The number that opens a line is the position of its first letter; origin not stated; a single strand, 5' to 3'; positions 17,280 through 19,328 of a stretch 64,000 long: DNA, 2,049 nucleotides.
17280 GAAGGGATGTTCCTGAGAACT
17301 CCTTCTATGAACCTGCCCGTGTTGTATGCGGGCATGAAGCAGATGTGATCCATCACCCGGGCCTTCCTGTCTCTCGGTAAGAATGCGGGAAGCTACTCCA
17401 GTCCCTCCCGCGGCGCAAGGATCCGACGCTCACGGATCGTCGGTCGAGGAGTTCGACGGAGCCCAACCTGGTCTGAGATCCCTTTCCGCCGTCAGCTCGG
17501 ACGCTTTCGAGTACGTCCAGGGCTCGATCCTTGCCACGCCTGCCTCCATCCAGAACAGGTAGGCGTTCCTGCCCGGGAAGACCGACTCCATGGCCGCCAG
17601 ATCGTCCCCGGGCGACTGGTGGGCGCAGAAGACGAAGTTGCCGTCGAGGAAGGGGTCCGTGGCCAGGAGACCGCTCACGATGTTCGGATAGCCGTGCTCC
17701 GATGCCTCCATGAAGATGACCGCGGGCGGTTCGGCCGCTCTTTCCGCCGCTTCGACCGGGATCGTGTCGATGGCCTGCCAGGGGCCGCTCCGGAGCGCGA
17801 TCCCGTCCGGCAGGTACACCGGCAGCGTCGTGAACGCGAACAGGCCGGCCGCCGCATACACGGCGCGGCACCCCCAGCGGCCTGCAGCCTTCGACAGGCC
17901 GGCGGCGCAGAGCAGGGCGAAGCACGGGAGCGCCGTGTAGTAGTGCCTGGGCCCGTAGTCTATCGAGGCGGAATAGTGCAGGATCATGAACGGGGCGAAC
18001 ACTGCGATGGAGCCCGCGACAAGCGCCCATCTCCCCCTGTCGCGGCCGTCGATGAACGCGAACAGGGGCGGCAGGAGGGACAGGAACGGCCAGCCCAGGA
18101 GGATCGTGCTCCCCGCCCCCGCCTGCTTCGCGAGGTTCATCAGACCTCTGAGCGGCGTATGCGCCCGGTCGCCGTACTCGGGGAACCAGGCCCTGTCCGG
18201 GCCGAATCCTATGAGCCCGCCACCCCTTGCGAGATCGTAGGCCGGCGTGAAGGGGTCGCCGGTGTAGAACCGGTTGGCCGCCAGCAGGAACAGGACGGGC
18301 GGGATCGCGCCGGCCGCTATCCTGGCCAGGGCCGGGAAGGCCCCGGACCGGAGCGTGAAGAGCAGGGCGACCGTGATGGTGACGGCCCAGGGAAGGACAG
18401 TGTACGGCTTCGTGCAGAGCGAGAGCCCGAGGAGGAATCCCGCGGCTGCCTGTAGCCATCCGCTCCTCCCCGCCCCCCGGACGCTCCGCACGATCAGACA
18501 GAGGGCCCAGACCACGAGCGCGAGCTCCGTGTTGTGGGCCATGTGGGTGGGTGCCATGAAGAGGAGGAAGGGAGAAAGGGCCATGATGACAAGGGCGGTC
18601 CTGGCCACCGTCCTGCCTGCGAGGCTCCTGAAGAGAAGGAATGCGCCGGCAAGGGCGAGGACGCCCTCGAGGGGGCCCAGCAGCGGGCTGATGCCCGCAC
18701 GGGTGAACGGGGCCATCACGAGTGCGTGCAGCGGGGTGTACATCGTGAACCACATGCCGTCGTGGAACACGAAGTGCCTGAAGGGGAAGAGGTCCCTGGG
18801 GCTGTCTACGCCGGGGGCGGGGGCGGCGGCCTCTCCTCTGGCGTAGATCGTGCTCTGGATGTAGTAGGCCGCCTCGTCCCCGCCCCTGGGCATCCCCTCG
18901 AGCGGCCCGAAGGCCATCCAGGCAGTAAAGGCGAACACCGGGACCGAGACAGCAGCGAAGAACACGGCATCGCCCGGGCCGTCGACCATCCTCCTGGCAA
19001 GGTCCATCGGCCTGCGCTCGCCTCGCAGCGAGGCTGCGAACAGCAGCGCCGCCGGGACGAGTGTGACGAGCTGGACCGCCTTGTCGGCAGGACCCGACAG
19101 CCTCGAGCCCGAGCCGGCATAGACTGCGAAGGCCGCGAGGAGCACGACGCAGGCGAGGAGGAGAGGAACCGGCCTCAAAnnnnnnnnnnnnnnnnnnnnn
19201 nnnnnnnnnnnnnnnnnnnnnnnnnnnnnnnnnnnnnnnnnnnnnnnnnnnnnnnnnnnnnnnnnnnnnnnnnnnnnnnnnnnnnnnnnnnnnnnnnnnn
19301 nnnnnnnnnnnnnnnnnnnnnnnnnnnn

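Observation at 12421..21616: Three cobalamin-dependent radical SAM enzymes interleaved with three GT2 synthases and a GT-C transferase: a compact tailoring locus whose product is not obvious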

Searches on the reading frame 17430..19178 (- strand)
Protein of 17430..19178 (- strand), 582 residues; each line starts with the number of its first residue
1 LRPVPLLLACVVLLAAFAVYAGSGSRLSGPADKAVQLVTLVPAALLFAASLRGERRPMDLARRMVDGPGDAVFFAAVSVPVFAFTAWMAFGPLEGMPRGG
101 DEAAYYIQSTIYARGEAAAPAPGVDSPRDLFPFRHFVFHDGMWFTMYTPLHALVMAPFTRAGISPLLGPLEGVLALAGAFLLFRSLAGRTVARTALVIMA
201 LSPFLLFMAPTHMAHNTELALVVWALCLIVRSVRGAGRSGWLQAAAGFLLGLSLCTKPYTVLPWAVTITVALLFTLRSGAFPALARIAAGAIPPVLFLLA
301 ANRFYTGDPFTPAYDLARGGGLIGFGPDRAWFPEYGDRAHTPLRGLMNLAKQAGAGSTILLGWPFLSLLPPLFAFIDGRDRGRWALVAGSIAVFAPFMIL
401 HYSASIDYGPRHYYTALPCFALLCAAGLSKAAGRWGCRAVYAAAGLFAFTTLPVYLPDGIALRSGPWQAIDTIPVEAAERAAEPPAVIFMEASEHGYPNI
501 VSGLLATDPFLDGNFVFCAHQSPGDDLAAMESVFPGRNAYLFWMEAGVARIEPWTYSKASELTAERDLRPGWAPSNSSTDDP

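Call 4: search_protein_families(library=pfam, proteins=[window:17430-19178:-], max_evalue=0.01)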
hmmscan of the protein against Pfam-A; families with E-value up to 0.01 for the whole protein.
window:17430-19178:- (582 aa): 1 family
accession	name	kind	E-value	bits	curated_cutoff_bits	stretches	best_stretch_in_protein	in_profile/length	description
PF13231.12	PMT_2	-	8.2e-05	23.3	26.1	1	171-275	31-132/160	Dolichyl-phosphate-mannose-protein mannosyltransferase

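Call 5: search_protein_families(library=ncbifam, proteins=[window:17430-19178:-], max_evalue=0.01)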
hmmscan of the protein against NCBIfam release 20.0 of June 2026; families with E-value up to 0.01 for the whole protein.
window:17430-19178:- (582 aa): 1 family
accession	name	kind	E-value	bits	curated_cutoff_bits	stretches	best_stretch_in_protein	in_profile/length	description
NF047440.1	LA3751_2_3_fam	subfamily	1.2e-07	31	200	1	109-310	36-248/460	LA_3751/LA_3752 family putative glycosyltransferase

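Call 37: search_solved_structures(query=window:17430-19178:-, max_evalue=1)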
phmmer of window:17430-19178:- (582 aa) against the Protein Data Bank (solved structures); distinct sequences matched with E-value up to 1: 0.

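Call 38: find_homologous_proteins(query=window:17430-19178:-, max_evalue=0.00001)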
Query window:17430-19178:- (582 aa): 123 proteins with E <= 0.00001 among 8000 candidates; the best 120 are listed.
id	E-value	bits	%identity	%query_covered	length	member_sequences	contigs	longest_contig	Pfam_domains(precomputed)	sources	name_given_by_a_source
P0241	0.0e+0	1306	100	100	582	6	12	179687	-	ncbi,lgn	-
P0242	0.0e+0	1146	89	98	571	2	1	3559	-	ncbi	-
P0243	0.0e+0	1079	83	97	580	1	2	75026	PF13231.13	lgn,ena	-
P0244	6.6e-275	932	73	96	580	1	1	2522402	PF13231.13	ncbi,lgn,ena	-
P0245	1.1e-236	805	64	95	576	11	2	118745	PF13231.13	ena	-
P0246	5.8e-235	800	62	99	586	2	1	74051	PF13231.13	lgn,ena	-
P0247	2.5e-234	798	63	99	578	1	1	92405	PF13231.13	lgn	-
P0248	6.9e-234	796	62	98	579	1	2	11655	PF13231.13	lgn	-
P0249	3.2e-233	794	63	100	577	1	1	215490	PF13231.13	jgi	jgi:hypothetical protein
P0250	1.1e-232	792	61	99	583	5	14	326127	PF13231.13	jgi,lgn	jgi:4-amino-4-deoxy-L-arabinose transferase-like glycosyltransferase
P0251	1.6e-231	788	62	100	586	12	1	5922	PF13231.13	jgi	-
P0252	1.9e-231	788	62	96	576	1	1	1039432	PF13231.13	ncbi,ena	-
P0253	6.7e-231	786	62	100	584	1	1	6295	PF13231.13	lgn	-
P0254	1.0e-230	786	63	99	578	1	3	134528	PF13231.13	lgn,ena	-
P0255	1.2e-230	786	63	97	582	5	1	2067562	PF13231.13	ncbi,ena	-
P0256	5.2e-226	770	60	98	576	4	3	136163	PF13231.13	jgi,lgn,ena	-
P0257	5.0e-224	764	62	96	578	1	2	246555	PF13231.13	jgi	jgi:hypothetical protein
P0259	6.5e-218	743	58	99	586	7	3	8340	PF13231.13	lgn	-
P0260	8.7e-216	736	58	99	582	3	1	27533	PF13231.13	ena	-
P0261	4.6e-214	731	57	99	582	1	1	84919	PF13231.13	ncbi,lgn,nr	ncbi:MAG: glycosyltransferase family 39 protein [Candidatus Sabulitectum sp.]|nr:glycosyltransferase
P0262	7.4e-213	727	60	99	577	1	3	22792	PF13231.13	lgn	-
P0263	1.5e-211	723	58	99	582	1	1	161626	PF13231.13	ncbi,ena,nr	ncbi:MAG: glycosyltransferase family 39 protein [Candidatus Sabulitectum sp.]|nr:glycosyltransferase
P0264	6.1e-211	720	59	96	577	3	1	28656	PF13231.13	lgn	-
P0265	3.5e-210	718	57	98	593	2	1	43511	PF13231.13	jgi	-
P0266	4.5e-210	718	58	97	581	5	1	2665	PF13231.13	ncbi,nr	ncbi:MAG: glycosyltransferase family 39 protein [Candidatus Fermentibacteraceae bacterium]|nr:glycos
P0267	5.3e-210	717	57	99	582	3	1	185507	PF13231.13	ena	-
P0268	2.4e-207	709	56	97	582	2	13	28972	PF13231.13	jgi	jgi:hypothetical protein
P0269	5.0e-207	708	57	96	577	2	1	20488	PF13231.13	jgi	jgi:hypothetical protein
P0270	2.5e-206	705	57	97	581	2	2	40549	PF13231.13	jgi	jgi:hypothetical protein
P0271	2.7e-205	702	57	96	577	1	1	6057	PF13231.13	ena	-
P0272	3.9e-205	701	56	97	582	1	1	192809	PF13231.13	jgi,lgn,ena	-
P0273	4.6e-204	698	56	99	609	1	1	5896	PF13231.13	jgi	jgi:hypothetical protein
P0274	8.2e-204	697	56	97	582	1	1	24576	PF13231.13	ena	-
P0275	1.4e-202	693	56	99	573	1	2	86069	PF13231.13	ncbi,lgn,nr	ncbi:hypothetical protein CSA37_01990 [Candidatus Fermentibacteria bacterium]|nr:MAG: hypothetical p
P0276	2.1e-202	692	58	98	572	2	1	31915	PF13231.13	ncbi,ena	-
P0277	1.1e-201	690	57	96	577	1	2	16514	PF13231.13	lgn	-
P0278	1.9e-201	689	58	98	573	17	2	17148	PF13231.13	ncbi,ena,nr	ncbi:MAG TPA: glycosyltransferase family 39 protein [Candidatus Sabulitectum sp.]|nr:glycosyltransfe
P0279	1.8e-199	683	55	96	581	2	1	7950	PF13231.13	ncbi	-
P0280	2.3e-198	679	56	96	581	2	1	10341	PF13231.13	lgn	-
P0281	1.1e-197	677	56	97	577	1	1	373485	PF13231.13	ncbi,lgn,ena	-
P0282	2.7e-190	652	54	99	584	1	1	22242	PF13231.13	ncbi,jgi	jgi:hypothetical protein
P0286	4.6e-169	582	50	98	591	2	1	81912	PF13231.13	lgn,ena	-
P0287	7.1e-168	578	60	74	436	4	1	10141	PF13231.13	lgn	-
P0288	8.1e-168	578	50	93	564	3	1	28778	PF13231.13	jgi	-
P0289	7.5e-167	575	49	93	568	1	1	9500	PF13231.13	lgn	-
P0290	2.2e-166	573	49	97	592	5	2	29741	PF13231.13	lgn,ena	-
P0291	3.5e-166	573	51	93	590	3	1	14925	PF13231.13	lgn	-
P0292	9.6e-166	571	49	93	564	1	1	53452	PF13231.13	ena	-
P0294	2.2e-165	570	49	93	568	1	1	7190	PF13231.13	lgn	-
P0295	1.2e-164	568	49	97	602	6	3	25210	PF13231.13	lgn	-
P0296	1.9e-164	567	51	93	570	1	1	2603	PF13231.13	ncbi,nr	ncbi:MAG: hypothetical protein GF388_04685, partial [Candidatus Aegiribacteria sp.]|nr:hypothetical 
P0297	2.2e-164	567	48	95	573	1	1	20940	PF13231.13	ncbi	-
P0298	3.2e-164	566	49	93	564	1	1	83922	PF13231.13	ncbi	-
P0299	3.2e-164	566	49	93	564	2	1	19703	PF13231.13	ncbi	-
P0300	4.3e-164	566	47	96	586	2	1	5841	PF13231.13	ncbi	-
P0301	1.8e-163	564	47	96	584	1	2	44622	PF13231.13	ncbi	-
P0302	2.0e-163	564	50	93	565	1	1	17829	PF13231.13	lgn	-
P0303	7.2e-163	562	48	98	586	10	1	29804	PF13231.13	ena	-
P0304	9.6e-163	561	49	93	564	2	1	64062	PF13231.13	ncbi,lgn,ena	-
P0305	1.5e-162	561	49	93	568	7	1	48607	PF13231.13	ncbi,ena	-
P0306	1.7e-162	560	47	96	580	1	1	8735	PF13231.13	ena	-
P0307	2.8e-162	560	48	98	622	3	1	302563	PF13231.13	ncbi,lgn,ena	-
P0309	5.6e-162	559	49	93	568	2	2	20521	PF13231.13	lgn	-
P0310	5.8e-162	559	47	93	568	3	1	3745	PF13231.13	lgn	-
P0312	3.0e-161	556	49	97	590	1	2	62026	PF13231.13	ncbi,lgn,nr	ncbi:MAG: glycosyltransferase family 39 protein [Candidatus Fermentibacteraceae bacterium]|nr:glycos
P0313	4.8e-161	556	49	93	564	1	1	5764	PF13231.13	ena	-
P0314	1.3e-160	554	60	74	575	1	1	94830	PF13231.13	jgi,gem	-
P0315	1.9e-159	550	49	93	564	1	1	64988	PF13231.13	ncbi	-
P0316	1.9e-159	550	47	98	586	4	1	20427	PF13231.13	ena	-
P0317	2.5e-159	550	46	98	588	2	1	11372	PF13231.13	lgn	-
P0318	1.4e-158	548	49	97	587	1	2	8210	PF13231.13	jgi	-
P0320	1.9e-157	544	50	93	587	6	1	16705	PF13231.13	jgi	jgi:hypothetical protein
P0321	4.5e-157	543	49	93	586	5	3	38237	PF13231.13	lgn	-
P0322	1.2e-156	541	46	96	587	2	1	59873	PF13231.13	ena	-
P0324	4.0e-155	536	51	93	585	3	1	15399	PF13231.13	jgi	-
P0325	1.3e-154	534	48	97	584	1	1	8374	PF13231.13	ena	-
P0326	1.5e-154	534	46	97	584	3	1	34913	PF13231.13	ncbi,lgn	-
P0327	3.7e-154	533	49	94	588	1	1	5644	PF13231.13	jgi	jgi:hypothetical protein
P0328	1.4e-153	531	47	95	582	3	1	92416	PF13231.13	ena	-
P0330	1.3e-152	528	47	96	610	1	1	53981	PF13231.13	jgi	jgi:hypothetical protein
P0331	5.3e-152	526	49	93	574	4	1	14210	PF13231.13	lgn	-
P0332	1.1e-151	525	47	96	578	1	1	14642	PF13231.13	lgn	-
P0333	1.4e-151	524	48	89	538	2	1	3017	PF13231.13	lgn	-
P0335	3.1e-150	520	45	98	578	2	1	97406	PF13231.13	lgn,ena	-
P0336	5.6e-149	516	48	95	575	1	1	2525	PF13231.13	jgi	jgi:hypothetical protein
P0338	3.9e-148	513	45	100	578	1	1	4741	PF13231.13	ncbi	-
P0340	1.2e-145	505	46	98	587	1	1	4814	PF13231.13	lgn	-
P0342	4.5e-143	496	47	96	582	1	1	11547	PF13231.13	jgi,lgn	jgi:hypothetical protein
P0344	8.4e-140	486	47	93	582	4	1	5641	PF13231.13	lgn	-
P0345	1.4e-138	481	47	94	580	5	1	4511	PF13231.13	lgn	-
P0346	2.6e-138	481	46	94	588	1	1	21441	PF13231.13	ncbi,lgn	-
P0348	1.4e-136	475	43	93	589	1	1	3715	PF13231.13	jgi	-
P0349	4.5e-134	467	44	98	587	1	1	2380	PF13231.13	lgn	-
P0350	1.9e-133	465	43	100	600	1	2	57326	PF13231.13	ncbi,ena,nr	ncbi:MAG: glycosyltransferase family 39 protein [Candidatus Aegiribacteria sp.]|nr:glycosyltransfera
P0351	2.1e-133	464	43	98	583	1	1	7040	PF13231.13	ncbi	ncbi:MAG: glycosyltransferase family 39 protein [Candidatus Fermentibacteria bacterium]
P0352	3.1e-133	464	43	98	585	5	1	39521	PF13231.13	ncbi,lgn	-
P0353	3.5e-133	464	43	100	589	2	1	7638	PF13231.13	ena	-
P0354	2.0e-130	455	43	98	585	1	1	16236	PF13231.13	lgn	-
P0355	3.7e-130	454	43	95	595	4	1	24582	PF13231.13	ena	-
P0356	6.3e-129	450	42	95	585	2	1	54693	PF13231.13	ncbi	-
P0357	4.2e-101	358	43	76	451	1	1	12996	PF13231.13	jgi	-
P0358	1.3e-22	99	27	61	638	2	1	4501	PF13231.13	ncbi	-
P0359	9.9e-21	92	28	80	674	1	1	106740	PF13231.13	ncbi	-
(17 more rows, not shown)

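Call 49: find_related_loci(query=A2, collection=metagenome_contigs, flank=10000)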
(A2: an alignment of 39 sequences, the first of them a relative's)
Query A2 (582 aa) in metagenome_contigs; peptide patterns used: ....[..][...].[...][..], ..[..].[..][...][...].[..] (x = any residue, [..] = any of these).
550 stretches matched a pattern; 180 encode a relative of the query (tblastn E <= 1e-3); the best 80 are kept; 79 distinct loci.
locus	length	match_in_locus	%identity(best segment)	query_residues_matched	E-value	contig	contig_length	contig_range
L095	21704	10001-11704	60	9-578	0e+0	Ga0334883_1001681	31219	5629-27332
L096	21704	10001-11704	60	9-578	0e+0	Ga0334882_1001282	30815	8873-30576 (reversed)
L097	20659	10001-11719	61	1-576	0e+0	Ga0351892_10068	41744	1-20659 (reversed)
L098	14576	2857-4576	63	1-576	0e+0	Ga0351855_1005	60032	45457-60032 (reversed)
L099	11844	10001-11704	58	8-576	0e+0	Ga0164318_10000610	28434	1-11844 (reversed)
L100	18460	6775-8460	58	11-578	0e+0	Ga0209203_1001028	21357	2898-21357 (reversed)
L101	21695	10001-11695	56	17-581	0e+0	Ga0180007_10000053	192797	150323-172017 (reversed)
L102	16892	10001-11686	58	11-578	0e+0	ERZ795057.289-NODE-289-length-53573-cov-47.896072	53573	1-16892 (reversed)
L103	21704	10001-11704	56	6-581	0e+0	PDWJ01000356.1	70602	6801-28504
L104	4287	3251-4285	86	1-347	0e+0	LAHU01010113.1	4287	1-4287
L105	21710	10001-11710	57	6-576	0e+0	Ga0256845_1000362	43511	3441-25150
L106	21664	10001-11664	55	19-578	2e-161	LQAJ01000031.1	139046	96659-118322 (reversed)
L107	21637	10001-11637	55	28-578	3e-160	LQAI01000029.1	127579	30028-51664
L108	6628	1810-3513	49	2-563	6e-157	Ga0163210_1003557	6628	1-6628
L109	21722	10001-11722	48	1-569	1e-154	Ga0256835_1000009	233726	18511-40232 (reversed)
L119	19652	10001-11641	51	28-568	9e-144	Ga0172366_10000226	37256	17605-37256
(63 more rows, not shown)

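Call 54: search_protein_families(library=pfam, proteins=[L105:5064-6014:-, L105:6021-7016:-, L105:7177-9849:+, L105:11933-12922:+, L105:12922-14082:+, L105:14086-14829:+, L109:7484-8872:+, L109:8882-9700:+, L109:11916-12683:-, L109:12798-13946:-], max_evalue=0.0001)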
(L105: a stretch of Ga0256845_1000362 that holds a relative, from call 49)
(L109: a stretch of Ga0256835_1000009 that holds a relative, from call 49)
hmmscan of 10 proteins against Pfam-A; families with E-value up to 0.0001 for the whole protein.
L105:5064-6014:- (316 aa): 1 family
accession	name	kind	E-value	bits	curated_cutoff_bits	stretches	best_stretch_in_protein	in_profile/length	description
PF00005.33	ABC_tran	-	1.5e-08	35.8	25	1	24-163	4-135/137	ABC transporter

L105:6021-7016:- (331 aa): 4 families
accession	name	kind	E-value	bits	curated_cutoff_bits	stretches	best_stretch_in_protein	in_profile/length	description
PF01408.29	GFO_IDH_MocA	-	3.8e-26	92.6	24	1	3-121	2-120/120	Oxidoreductase family, NAD-binding Rossmann fold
PF22725.1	GFO_IDH_MocA_C3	-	1.4e-13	51.3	27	1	130-238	2-123/124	GFO/IDH/MocA C-terminal domain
PF02894.22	GFO_IDH_MocA_C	-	6.7e-08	33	22.9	1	135-325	3-210/218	Oxidoreductase family, C-terminal alpha/beta domain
PF03807.23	F420_oxidored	-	7.9e-05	23.6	21.6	0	4-83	2-79/94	NADP oxidoreductase coenzyme F420-dependent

L105:7177-9849:+ (890 aa): 17 families
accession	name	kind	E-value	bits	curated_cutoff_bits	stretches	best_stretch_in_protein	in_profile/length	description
PF07724.20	AAA_2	-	5.9e-70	235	27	1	628-792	1-166/166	AAA domain (Cdc48 subfamily)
PF17871.7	AAA_lid_9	-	6.3e-34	116.5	22.8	1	371-473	1-103/104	AAA lid domain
PF10431.15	ClpB_D2-small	-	4.5e-26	91.1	21.9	1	798-878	1-81/81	C-terminal, D2-small domain, of ClpB protein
PF00004.35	AAA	-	2.6e-22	80.1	21.2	2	232-345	2-110/131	ATPase family associated with various cellular activities (AAA)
PF02861.25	Clp_N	-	1.7e-18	66.9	20.7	2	123-174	1-53/53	Clp amino terminal domain, pathogenicity island component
PF07728.20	AAA_5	-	4.8e-17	62.7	22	1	633-753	2-124/139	AAA domain (dynein-related subfamily)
PF13191.12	AAA_16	-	7.6e-11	43.2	32.6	1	209-311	2-143/167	AAA ATPase domain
PF13401.12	AAA_22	-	1e-09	39.2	27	0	227-314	4-97/130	AAA domain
PF01078.27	Mg_chelatase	-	6.6e-06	26.1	20.3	0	632-676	24-64/207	Magnesium chelatase, subunit ChlI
PF20720.3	nSTAND3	-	8.2e-06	26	27.2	0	228-253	17-42/155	Novel STAND NTPase 3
PF00158.32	Sigma54_activat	-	1e-05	25.7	20.2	0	631-733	23-124/168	Sigma-54 interaction domain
PF01695.23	IstB_IS21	-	1.1e-05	25.6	24.1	0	226-290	90-150/238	IstB-like ATP binding protein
PF01637.24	ATPase_2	-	2.3e-05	24.7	33.2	0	277-388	84-201/225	ATPase domain predominantly from Archaea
PF05496.18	RuvB_N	-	3e-05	24.3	27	0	602-652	9-55/159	Holliday junction DNA helicase RuvB P-loop domain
PF13173.12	AAA_14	-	5.5e-05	23.6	27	0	634-729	6-88/129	AAA domain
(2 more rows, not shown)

L105:11933-12922:+ (329 aa): 2 families
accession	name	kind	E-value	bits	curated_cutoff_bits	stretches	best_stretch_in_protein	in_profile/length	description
PF13186.11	SPASM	-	2.5e-15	56.9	21.5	1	262-325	1-67/67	Iron-sulfur cluster-binding domain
PF04055.27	Radical_SAM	-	1.5e-14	54.9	29.5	1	42-155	3-120/166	Radical SAM superfamily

L105:12922-14082:+ (386 aa): 1 family
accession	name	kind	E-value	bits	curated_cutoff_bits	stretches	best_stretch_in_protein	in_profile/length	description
PF00535.33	Glycos_transf_2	-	1e-26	94.3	23.3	1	7-168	1-166/168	Glycosyl transferase family 2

L105:14086-14829:+ (247 aa): 5 families
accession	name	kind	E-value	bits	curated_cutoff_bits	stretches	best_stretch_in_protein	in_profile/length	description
PF08241.18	Methyltransf_11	-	1e-09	39.4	21.2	1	50-146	2-95/95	Methyltransferase domain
PF13489.12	Methyltransf_23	-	3.1e-09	37.2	27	1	45-179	23-156/164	Methyltransferase domain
PF08242.18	Methyltransf_12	-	2.1e-08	35.2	30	1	50-144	2-98/98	Methyltransferase domain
PF13649.12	Methyltransf_25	-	4.4e-07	30.9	27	1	48-142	1-97/97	Methyltransferase domain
PF13847.12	Methyltransf_31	-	3.4e-06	27.2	27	1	45-179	4-124/145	Methyltransferase domain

L109:7484-8872:+ (462 aa): 0 families

L109:8882-9700:+ (272 aa): 1 family
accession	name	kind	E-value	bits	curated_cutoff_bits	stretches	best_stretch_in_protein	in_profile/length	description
PF02811.25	PHP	-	3.8e-13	50.5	26.4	1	7-200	1-164/164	PHP domain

L109:11916-12683:- (255 aa): 1 family
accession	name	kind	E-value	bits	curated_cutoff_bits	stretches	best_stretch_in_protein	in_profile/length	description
PF08241.18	Methyltransf_11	-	4.2e-07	31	21.2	1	56-152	2-95/95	Methyltransferase domain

L109:12798-13946:- (382 aa): 2 families
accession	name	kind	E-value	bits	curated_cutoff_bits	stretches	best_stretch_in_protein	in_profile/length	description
PF00535.33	Glycos_transf_2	-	7.5e-28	98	23.3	1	3-164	1-166/168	Glycosyl transferase family 2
PF13641.12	Glyco_tranf_2_3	-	7.6e-05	23.3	27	0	2-88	3-97/230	Glycosyltransferase like family 2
